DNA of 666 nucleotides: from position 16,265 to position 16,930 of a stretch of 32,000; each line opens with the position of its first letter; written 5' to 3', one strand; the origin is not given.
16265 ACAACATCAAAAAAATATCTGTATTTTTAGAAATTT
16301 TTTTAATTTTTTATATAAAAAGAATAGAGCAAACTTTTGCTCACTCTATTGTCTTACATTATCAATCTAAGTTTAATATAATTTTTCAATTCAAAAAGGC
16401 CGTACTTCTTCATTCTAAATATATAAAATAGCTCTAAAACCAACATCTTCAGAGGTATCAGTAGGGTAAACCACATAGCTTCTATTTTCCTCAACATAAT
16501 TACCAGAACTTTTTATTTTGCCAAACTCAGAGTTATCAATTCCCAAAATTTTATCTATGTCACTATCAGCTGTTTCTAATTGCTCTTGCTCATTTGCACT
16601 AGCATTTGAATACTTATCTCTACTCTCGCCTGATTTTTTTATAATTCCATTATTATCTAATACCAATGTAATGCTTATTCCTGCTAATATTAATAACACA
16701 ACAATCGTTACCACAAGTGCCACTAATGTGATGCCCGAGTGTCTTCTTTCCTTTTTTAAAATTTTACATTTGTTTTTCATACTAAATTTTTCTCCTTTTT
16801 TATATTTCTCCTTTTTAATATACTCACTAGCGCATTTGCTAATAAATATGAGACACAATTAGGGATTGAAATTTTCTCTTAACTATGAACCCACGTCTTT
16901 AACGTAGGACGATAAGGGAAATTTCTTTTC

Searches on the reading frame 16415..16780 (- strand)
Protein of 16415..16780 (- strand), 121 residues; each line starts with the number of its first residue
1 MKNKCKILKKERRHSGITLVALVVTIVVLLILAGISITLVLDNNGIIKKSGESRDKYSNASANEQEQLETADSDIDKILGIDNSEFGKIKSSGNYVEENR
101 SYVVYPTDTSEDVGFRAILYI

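Call 16: find_encoding_contigs(protein=window:16415-16780:-, flank=10000, max_places=10)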
Protein window:16415-16780:- (121 aa): 3 contigs read that carry it; 2 places shown.
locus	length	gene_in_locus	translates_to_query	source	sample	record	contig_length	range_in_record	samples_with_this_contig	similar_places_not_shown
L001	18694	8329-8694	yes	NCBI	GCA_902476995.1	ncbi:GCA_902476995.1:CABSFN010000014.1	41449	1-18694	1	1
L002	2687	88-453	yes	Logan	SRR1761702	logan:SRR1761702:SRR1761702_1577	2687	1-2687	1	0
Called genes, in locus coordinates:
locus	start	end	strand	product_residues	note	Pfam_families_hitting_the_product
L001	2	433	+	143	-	?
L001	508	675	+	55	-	-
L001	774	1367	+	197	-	PF01330:RuvA_N, PF00633:HHH (faint), PF14520:HHH_5, PF21176:RecR_HhH (faint), PF07499:RuvA_C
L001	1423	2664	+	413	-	PF05496:RuvB_N, PF00158:Sigma54_activat (faint), PF01078:Mg_chelatase (faint), PF00004:AAA, PF07728:AAA_5, PF13173:AAA_14, PF16193:AAA_assoc_2, PF12002:MgsA_C, +2 more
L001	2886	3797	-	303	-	PF01145:Band_7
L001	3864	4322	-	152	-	PF01957:NfeD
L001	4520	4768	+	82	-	PF03840:SecG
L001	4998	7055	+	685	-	PF08206:OB_RNB, PF25049:OB_HELZ2 (faint), PF08206:OB_RNB, PF17876:CSD2, PF00773:RNB, PF00575:S1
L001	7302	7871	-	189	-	PF06695:Sm_multidrug_ex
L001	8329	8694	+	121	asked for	-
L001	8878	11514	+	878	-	PF00690:Cation_ATPase_N, PF00122:E1-E2_ATPase, PF00702:Hydrolase, PF13246:Cation_ATPase, PF00689:Cation_ATPase_C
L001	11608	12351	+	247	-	PF20260:PUA_4, PF04452:Methyltrans_RNA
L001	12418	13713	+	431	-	-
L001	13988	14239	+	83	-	PF04025:RemA-like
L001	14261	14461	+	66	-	PF01192:RNA_pol_Rpb6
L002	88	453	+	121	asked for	-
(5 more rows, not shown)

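Call 17: search_protein_families(library=pfam, proteins=[window:16415-16780:-])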
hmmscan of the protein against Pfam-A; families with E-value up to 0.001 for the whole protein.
window:16415-16780:- (121 aa): 0 families

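Call 68: search_protein_families(library=ncbifam, proteins=[window:16415-16780:-], max_evalue=0.01)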
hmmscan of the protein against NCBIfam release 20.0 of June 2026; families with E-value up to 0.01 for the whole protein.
window:16415-16780:- (121 aa): 1 family
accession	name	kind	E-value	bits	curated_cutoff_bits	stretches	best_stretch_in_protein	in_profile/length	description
NF006283.1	PRK08455.1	equivalog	0.0023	17.6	187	1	8-75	9-77/182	flagellar basal body-associated protein FliL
